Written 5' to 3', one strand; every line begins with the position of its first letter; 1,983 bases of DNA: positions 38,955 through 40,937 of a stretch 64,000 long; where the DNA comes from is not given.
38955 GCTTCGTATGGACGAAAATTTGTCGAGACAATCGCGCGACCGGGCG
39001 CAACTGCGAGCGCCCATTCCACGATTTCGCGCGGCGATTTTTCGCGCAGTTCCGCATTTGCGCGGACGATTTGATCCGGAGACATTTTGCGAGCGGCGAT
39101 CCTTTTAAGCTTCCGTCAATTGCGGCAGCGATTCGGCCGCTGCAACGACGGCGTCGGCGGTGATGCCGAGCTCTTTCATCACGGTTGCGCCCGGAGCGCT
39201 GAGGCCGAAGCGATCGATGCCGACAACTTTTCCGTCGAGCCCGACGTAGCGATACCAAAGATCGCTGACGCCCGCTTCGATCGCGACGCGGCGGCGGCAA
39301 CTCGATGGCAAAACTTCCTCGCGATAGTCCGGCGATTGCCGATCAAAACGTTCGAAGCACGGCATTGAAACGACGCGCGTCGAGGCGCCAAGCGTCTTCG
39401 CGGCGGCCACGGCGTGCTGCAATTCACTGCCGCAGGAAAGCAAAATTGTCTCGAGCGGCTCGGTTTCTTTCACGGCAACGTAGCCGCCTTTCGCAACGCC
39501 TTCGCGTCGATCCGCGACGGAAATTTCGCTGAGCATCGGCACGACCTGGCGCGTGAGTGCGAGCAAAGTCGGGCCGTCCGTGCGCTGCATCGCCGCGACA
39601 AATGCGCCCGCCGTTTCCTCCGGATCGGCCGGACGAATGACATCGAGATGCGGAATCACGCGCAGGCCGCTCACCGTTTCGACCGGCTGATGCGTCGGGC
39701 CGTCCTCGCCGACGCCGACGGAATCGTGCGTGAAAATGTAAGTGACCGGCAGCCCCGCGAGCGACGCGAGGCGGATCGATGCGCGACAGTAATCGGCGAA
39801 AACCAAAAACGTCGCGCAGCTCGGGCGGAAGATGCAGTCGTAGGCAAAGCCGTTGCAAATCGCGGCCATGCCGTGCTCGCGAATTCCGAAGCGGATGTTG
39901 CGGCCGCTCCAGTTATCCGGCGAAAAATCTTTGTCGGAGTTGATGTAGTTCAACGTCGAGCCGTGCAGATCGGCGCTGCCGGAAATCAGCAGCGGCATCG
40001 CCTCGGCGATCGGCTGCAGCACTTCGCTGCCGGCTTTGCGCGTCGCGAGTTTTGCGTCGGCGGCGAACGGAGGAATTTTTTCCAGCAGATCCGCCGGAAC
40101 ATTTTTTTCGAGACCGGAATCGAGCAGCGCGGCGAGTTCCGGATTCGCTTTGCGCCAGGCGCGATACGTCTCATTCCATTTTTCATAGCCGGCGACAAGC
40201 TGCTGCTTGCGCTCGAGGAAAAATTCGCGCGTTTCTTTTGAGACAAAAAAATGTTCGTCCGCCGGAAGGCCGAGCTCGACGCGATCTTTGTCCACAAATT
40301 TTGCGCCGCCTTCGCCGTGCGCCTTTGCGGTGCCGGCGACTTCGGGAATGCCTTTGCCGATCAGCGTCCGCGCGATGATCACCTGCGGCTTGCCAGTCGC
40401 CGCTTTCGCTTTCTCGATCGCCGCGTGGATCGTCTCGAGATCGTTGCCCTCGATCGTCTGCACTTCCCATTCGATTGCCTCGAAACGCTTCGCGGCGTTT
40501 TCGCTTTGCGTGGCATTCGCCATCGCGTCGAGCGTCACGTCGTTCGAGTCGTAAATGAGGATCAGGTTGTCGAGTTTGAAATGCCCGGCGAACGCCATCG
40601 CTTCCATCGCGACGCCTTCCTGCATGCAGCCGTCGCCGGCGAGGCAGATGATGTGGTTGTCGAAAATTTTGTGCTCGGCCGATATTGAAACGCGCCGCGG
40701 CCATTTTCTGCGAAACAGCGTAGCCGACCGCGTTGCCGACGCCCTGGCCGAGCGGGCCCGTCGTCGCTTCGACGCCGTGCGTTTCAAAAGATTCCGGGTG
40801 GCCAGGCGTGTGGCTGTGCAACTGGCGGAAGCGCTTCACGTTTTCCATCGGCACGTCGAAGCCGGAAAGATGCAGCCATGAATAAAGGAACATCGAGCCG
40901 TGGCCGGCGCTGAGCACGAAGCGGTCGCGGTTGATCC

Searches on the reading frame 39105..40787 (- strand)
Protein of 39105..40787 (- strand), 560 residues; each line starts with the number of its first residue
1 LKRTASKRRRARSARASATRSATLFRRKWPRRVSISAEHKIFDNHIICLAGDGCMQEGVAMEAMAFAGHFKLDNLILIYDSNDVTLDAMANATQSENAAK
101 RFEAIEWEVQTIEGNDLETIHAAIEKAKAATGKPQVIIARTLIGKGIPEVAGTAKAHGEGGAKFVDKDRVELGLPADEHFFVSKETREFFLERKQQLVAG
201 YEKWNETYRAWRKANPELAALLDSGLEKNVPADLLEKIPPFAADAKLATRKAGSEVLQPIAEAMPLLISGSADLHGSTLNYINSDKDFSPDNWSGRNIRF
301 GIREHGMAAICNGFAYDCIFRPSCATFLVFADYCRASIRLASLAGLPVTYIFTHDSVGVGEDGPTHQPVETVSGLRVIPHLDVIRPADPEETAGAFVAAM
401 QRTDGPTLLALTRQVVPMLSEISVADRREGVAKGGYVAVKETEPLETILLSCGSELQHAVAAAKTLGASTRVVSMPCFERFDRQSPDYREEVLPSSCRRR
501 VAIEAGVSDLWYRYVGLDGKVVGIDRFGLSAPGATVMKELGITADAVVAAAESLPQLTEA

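Call 32: search_protein_families(library=pfam, proteins=[window:39105-40787:-], max_evalue=0.00001)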
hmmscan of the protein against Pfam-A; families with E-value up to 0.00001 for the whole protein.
window:39105-40787:- (560 aa): 4 families
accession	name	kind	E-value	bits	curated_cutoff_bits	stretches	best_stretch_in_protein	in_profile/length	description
PF00456.26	Transketolase_N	-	7.4e-49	167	22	1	38-231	139-334/334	Transketolase, thiamine diphosphate binding domain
PF02779.29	Transket_pyr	-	9e-48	162.6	27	1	246-417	2-173/174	Transketolase, pyrimidine binding domain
PF22613.1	Transketolase_C_1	-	4.6e-36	123.9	27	1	434-543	1-113/113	Transketolase-like TK C-terminal domain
PF02780.25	Transketolase_C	-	6e-12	46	25.9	1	445-547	10-124/124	Transketolase, C-terminal domain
